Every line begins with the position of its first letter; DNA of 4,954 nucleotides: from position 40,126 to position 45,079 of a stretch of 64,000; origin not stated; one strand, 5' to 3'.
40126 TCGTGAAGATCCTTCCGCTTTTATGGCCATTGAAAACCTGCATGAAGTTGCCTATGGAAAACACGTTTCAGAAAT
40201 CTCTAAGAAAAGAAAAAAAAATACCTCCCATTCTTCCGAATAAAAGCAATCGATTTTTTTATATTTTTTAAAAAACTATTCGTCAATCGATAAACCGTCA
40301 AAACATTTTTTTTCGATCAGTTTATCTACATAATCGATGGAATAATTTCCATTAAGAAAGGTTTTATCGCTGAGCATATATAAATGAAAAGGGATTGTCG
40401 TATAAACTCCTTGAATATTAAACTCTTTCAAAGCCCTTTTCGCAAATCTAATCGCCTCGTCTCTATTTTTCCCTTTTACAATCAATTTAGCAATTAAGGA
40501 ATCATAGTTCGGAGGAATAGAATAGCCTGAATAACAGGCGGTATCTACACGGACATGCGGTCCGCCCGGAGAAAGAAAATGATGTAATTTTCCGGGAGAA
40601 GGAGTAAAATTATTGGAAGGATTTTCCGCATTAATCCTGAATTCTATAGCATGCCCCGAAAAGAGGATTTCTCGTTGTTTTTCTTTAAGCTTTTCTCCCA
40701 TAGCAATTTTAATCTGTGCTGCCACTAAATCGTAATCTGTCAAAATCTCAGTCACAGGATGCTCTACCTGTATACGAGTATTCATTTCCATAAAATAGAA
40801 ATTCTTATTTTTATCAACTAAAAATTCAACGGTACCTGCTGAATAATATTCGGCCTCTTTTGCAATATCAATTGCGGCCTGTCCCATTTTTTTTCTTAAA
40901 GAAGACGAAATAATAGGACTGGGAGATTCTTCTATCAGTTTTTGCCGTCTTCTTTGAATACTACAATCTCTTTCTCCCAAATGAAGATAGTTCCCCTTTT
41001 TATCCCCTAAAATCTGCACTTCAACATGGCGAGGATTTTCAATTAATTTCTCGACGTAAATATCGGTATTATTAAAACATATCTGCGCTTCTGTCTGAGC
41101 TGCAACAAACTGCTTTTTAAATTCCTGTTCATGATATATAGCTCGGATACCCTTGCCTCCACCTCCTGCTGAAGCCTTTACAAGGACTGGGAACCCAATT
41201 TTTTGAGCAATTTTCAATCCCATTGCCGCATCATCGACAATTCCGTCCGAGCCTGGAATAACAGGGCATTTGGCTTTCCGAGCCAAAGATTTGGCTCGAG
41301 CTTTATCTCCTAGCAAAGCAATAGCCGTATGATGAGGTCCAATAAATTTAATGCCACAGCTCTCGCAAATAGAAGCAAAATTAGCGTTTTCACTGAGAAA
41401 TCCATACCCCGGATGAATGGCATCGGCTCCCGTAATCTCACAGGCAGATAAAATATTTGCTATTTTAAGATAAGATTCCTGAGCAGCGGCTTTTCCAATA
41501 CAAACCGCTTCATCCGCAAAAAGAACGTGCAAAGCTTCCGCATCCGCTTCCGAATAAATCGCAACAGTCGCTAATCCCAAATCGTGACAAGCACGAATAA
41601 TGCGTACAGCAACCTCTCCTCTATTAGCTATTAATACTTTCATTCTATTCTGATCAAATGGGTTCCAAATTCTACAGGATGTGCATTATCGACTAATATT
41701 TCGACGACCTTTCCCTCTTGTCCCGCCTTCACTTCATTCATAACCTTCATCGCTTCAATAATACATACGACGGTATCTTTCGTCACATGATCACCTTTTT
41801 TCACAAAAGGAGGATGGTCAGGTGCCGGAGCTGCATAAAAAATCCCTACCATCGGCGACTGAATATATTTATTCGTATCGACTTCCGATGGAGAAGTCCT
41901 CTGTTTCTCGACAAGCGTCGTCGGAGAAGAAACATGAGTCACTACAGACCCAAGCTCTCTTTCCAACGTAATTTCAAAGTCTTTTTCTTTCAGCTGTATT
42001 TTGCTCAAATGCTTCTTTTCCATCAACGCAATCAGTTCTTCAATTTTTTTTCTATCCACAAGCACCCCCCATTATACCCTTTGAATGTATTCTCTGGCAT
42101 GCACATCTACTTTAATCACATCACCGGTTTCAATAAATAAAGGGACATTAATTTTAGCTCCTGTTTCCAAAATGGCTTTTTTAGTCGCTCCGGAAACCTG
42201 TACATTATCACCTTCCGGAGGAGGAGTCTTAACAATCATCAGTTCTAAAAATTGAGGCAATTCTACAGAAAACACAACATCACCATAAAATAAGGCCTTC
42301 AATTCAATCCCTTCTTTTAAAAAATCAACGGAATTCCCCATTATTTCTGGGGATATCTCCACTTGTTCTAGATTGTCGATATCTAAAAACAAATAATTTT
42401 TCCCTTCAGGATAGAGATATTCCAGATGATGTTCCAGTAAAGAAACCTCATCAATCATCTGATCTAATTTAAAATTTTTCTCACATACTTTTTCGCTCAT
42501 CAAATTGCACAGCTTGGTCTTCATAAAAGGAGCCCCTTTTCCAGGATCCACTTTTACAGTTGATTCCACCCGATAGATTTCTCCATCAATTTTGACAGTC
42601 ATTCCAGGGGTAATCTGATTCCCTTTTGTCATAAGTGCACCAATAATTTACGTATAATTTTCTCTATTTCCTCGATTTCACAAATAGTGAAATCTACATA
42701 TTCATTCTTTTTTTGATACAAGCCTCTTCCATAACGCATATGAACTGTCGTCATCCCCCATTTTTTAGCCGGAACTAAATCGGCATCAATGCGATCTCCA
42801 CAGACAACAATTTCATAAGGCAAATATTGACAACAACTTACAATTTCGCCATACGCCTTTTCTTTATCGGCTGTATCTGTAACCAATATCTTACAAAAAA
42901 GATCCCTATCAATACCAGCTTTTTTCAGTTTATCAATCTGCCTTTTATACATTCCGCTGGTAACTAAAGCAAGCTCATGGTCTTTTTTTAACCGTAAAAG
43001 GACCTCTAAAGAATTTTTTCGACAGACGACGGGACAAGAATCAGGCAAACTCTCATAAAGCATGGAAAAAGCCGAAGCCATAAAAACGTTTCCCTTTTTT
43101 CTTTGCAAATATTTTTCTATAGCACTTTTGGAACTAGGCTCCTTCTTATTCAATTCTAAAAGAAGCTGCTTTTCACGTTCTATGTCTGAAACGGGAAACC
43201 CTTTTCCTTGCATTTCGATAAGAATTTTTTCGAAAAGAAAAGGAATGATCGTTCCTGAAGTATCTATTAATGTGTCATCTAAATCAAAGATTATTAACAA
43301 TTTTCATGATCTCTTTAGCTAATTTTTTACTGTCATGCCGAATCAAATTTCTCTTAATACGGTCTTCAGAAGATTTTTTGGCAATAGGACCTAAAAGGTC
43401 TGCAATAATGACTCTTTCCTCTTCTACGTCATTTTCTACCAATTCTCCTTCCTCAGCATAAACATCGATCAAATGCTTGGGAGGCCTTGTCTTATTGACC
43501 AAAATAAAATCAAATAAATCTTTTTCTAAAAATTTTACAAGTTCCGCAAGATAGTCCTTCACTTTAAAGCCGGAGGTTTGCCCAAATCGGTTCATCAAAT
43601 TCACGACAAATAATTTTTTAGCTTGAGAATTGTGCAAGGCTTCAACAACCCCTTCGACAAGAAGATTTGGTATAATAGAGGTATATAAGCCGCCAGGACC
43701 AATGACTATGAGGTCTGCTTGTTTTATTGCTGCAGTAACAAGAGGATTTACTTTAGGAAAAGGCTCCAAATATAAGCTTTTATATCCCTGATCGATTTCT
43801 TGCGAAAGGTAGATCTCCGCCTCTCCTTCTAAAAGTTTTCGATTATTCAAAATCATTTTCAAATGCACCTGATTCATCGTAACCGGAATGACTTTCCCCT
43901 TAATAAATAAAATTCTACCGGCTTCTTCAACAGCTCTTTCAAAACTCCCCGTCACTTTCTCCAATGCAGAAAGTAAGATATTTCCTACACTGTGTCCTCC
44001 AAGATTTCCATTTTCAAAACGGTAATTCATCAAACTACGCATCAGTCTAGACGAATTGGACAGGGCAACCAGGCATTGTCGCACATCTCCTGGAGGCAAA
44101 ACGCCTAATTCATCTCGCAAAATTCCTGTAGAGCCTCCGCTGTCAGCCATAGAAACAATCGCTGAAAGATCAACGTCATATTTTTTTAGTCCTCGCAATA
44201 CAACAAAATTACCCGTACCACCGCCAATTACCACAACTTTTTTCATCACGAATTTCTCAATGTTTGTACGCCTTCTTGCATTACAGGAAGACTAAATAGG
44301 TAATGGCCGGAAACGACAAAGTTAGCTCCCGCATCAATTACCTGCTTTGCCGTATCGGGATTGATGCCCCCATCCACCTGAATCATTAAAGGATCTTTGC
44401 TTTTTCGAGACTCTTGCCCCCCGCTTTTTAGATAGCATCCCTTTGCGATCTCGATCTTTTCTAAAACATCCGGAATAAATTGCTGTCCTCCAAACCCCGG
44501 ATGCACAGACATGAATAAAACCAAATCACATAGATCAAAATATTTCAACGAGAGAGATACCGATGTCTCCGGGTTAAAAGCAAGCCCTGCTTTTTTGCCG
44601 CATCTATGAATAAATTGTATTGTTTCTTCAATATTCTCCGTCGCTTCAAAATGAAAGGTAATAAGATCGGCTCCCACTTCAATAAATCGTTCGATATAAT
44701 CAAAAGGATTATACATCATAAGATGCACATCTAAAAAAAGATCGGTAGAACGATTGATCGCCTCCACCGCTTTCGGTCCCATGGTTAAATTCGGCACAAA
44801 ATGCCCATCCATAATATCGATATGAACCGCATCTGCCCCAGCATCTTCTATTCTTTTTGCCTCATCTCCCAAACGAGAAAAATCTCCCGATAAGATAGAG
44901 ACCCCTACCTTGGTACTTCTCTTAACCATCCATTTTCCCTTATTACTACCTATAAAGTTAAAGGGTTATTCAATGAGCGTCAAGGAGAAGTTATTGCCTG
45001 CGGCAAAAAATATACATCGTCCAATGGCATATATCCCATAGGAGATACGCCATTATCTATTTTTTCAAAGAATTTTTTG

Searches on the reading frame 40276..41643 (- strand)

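Call 12: search_protein_families(library=ncbifam, proteins=[window:40276-41643:-], max_evalue=0.00001)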
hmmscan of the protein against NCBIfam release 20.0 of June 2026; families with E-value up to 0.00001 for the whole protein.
window:40276-41643:- (455 aa): 27 families (the best 25 are shown)
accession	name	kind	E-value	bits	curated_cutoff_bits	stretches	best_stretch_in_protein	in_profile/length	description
TIGR00514.1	accC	equivalog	1.1e-217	723.3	626.5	1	2-444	4-446/449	acetyl-CoA carboxylase biotin carboxylase subunit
NF006367.0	PRK08591.1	subfamily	5.3e-214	711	597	1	2-445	4-447/451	acetyl-CoA carboxylase biotin carboxylase subunit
NF004085.0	PRK05586.1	equivalog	2.8e-200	665.9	723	1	2-444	4-446/448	acetyl-CoA carboxylase biotin carboxylase subunit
NF006406.0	PRK08654.1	equivalog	1.4e-191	637.4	739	1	2-442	4-443/499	acetyl-CoA carboxylase biotin carboxylase subunit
NF009554.0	PRK12999.1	equivalog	5.1e-179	597.5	965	1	2-441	7-454/1147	pyruvate carboxylase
NF006286.0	PRK08462.1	equivalog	6.9e-177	588.8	740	1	2-441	6-443/445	acetyl-CoA carboxylase biotin carboxylase subunit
NF009471.0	PRK12833.1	equivalog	1.8e-173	577.4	686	1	2-445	7-450/467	acetyl-CoA carboxylase biotin carboxylase subunit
NF005525.0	PRK07178.1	equivalog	6.4e-169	562.5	768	1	2-444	4-444/471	acetyl-CoA carboxylase biotin carboxylase subunit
NF006287.0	PRK08463.1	equivalog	6.7e-165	549.5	775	1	2-444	4-446/479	acetyl-CoA carboxylase subunit A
TIGR01235.1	pyruv_carbox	equivalog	3e-158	528.4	1114.45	1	2-441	1-450/1143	pyruvate carboxylase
TIGR02712.1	urea_carbox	equivalog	4e-154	515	1303.85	1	2-443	3-443/1201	urea carboxylase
TIGR01369.1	CPSaseII_lrg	equivalog_domain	2.5e-14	51.9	1027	1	88-324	644-874/1052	carbamoyl-phosphate synthase (glutamine-hydrolyzing) large subunit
TIGR01205.1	D_ala_D_alaTIGR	subfamily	2e-13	50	245.65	1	81-289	74-285/318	D-alanine--D-alanine ligase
NF002378.0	PRK01372.1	subfamily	7.1e-13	47.9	243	1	83-289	70-269/305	D-alanine--D-alanine ligase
NF003671.0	PRK05294.1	equivalog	1.1e-12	46.5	599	1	90-323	643-870/1058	carbamoyl-phosphate synthase large subunit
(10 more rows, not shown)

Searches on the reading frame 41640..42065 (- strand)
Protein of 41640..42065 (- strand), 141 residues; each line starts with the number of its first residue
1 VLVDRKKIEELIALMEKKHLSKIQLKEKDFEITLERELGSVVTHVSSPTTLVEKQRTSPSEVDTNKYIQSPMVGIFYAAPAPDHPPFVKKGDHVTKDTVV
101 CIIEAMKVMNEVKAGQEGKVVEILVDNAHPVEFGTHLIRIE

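Call 12: search_protein_families(library=ncbifam, proteins=[window:41640-42065:-], max_evalue=0.00001)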
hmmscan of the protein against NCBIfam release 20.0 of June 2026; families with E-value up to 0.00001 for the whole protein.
window:41640-42065:- (141 aa): 10 families
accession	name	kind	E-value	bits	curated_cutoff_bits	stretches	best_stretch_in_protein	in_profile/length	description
TIGR00531.1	BCCP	equivalog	1.4e-36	126.3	115.2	1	4-141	2-155/156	acetyl-CoA carboxylase biotin carboxyl carrier protein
NF005457.0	PRK07051.1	equivalog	1.4e-24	86.1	87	1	66-141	4-79/80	acetyl-CoA carboxylase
NF006761.0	PRK09282.1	domain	2.7e-18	65.8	402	1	26-141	487-590/591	pyruvate carboxylase subunit B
NF010643.0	PRK14040.1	subfamily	4.4e-10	38.6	892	1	15-140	476-594/595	oxaloacetate decarboxylase subunit alpha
NF005117.0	PRK06549.1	equivalog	5.6e-10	39.9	159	1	46-140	42-129/130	acetyl-CoA carboxylase biotin carboxyl carrier protein subunit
NF004173.0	PRK05641.1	equivalog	3.6e-08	34.1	199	1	43-140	54-152/153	putative acetyl-CoA carboxylase biotin carboxyl carrier protein subunit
TIGR02712.1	urea_carbox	equivalog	4.7e-08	31.2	1303.85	1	54-140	1121-1200/1201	urea carboxylase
TIGR01108.1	oadA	equivalog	8.3e-08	31.1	756.5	1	19-134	473-579/582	sodium-extruding oxaloacetate decarboxylase subunit alpha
NF009554.0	PRK12999.1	equivalog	1.9e-07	29.3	965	1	56-140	1068-1145/1147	pyruvate carboxylase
NF010645.0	PRK14042.1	equivalog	1.9e-06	26.9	1182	1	87-141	540-594/596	pyruvate carboxylase subunit B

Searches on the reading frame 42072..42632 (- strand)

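Call 12: search_protein_families(library=ncbifam, proteins=[window:42072-42632:-], max_evalue=0.00001)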
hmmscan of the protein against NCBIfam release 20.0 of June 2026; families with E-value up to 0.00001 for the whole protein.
window:42072-42632:- (186 aa): 6 families
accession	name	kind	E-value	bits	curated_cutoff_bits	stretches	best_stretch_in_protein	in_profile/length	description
NF009090.0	PRK12426.1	equivalog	1e-72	243.7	226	1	1-186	1-185/185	elongation factor P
NF001810.0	PRK00529.1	subfamily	6.4e-53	179.1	161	1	1-186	2-186/187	elongation factor P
TIGR00038.1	efp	equivalog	3.7e-51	173.4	185.8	1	3-186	2-184/184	elongation factor P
NF011175.0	PRK14578.1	equivalog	4.2e-29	101.3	301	1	6-185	6-186/187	elongation factor P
NF003392.1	PRK04542.1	equivalog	6.7e-29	101.1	216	1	3-185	2-186/187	elongation factor P-like protein EfpL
TIGR02178.1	yeiP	equivalog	1.2e-22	81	264.05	1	4-185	2-185/186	elongation factor P-like protein YeiP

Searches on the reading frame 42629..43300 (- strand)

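Call 12: search_protein_families(library=ncbifam, proteins=[window:42629-43300:-], max_evalue=0.00001)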
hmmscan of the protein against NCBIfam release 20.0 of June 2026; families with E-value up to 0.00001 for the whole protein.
window:42629-43300:- (223 aa): 3 families
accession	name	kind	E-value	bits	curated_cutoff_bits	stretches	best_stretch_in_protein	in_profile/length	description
TIGR02253.1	CTE7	subfamily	2.8e-21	76.3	169.75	1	3-212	5-220/221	TIGR02253 family HAD-type hydrolase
TIGR02254.1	YjjG_YfnB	equivalog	4.4e-09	36.1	159.9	1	96-215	101-222/223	YjjG family noncanonical pyrimidine nucleotidase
NF009804.0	PRK13288.1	equivalog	6.7e-06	25.7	218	0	105-218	96-212/215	pyrophosphatase PpaX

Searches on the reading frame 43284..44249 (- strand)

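Call 12: search_protein_families(library=ncbifam, proteins=[window:43284-44249:-], max_evalue=0.00001)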
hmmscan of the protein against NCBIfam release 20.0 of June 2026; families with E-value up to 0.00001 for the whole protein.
window:43284-44249:- (321 aa): 2 families
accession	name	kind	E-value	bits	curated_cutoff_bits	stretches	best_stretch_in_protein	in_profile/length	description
TIGR01826.1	CofD_related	subfamily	4.8e-90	302.1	196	1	5-318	1-309/310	uridine diphosphate-N-acetylglucosamine-binding protein YvcK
TIGR04357.1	CofD_rel_GAK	hypoth_equivalog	2.4e-23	83.1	340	2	82-247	132-307/368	GAK system CofD-like protein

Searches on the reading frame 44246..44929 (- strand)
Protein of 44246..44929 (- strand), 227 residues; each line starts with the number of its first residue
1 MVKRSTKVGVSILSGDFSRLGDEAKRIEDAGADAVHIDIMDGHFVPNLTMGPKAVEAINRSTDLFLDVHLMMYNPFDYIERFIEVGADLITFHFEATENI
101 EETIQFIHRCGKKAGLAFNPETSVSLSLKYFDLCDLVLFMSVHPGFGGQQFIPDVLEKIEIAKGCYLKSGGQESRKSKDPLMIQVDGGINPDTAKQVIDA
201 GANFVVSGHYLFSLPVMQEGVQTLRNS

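Call 3: search_protein_families(library=pfam, proteins=[window:44246-44929:-], max_evalue=0.01)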
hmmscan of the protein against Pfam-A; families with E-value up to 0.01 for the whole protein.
window:44246-44929:- (227 aa): 1 family
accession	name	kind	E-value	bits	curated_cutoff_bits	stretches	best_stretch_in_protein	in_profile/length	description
PF00834.25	Ribul_P_3_epim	-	5.2e-70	235.3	21.1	1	7-212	1-198/198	Ribulose-phosphate 3 epimerase family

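Call 19: find_related_loci(query=window:44246-44929:-, collection=genome_contigs, flank=10000)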
Query window:44246-44929:- (227 aa) in genome_contigs; peptide patterns used: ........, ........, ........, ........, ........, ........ (x = any residue, [..] = any of these).
434 stretches matched a pattern; 133 encode a relative of the query (tblastn E <= 1e-3); the best 80 are kept; 80 distinct loci.
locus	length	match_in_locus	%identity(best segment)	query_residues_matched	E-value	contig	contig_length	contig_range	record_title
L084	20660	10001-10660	64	1-225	1e-94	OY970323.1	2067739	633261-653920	MAG: uncultured bacterium isolate MFD01231.bin.1.10 genome assembly, chromosome: 1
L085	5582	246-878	66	7-225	1e-94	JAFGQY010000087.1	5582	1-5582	MAG: Parachlamydiales bacterium isolate Zod_Metabat.799 k87_8885977, whole genome shotgun sequence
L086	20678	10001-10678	65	11-227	4e-94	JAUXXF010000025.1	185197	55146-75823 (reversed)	MAG: Chlamydiales bacterium isolate C15_metabat.bin.97 C15_k141_106113, whole genome shotgun sequence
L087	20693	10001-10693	62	3-226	5e-94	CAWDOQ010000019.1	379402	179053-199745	MAG: Chlamydiia bacterium isolate MFD04780.bin.1.111 genome assembly, contig: contig_5025, whole genome shotgun sequence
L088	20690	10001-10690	63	7-226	1e-93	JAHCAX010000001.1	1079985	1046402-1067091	MAG: Candidatus Acheromyda pituitae isolate ACE_VER1 VER1_1, whole genome shotgun sequence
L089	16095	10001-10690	62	7-226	2e-93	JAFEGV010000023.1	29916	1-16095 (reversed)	MAG: Verrucomicrobia bacterium isolate SZAS-9 LIN-383__23__length-29916, whole genome shotgun sequence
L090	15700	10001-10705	60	3-227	9e-93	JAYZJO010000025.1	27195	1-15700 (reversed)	MAG: Chlamydiota bacterium isolate XB_MAG261 DB_MAG261_0025, whole genome shotgun sequence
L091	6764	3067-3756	63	7-226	1e-92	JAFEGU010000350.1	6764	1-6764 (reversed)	MAG: Verrucomicrobia bacterium isolate SZAS-8 LIN-198__350__length-6764, whole genome shotgun sequence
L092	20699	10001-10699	60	1-226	4e-92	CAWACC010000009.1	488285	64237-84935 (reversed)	MAG: uncultured Parachlamydiaceae bacterium isolate MFD09286.bin.2.11 genome assembly, contig: contig_62818, whole genom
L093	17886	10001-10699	61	1-227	3e-92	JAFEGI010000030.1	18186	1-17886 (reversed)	MAG: Verrucomicrobia bacterium isolate SZAS-13 VERR-KAN-2__30__length-18186, whole genome shotgun sequence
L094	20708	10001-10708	58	2-227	3e-92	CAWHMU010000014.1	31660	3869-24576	MAG: uncultured Chlamydiae bacterium isolate MFD02832.bin.3.201 genome assembly, contig: contig_51374, whole genome shot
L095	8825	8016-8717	59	1-227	9e-92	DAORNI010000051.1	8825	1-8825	MAG TPA_asm: Parachlamydiaceae bacterium isolate AMR_MDS_5451 NODE_5883_length_8825_cov_2.868871, whole genome shotgun s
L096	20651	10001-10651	63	1-225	1e-91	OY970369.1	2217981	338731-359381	MAG: uncultured Chlamydiae bacterium isolate MFD06092.bin.1.176 genome assembly, chromosome: 1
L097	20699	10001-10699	59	1-225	2e-91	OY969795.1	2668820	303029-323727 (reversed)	MAG: uncultured Parachlamydiaceae bacterium isolate MFD05502.bin.c.3 genome assembly, chromosome: 1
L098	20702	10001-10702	61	1-225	2e-91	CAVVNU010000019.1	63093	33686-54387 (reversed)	MAG: Waddliaceae bacterium isolate MFD05684.bin.3.421 genome assembly, contig: contig_9902, whole genome shotgun sequenc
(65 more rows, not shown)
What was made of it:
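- Checked: Rpe is 64-66% identical to Parachlamydiales and Chlamydiales MAGs (call 19).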
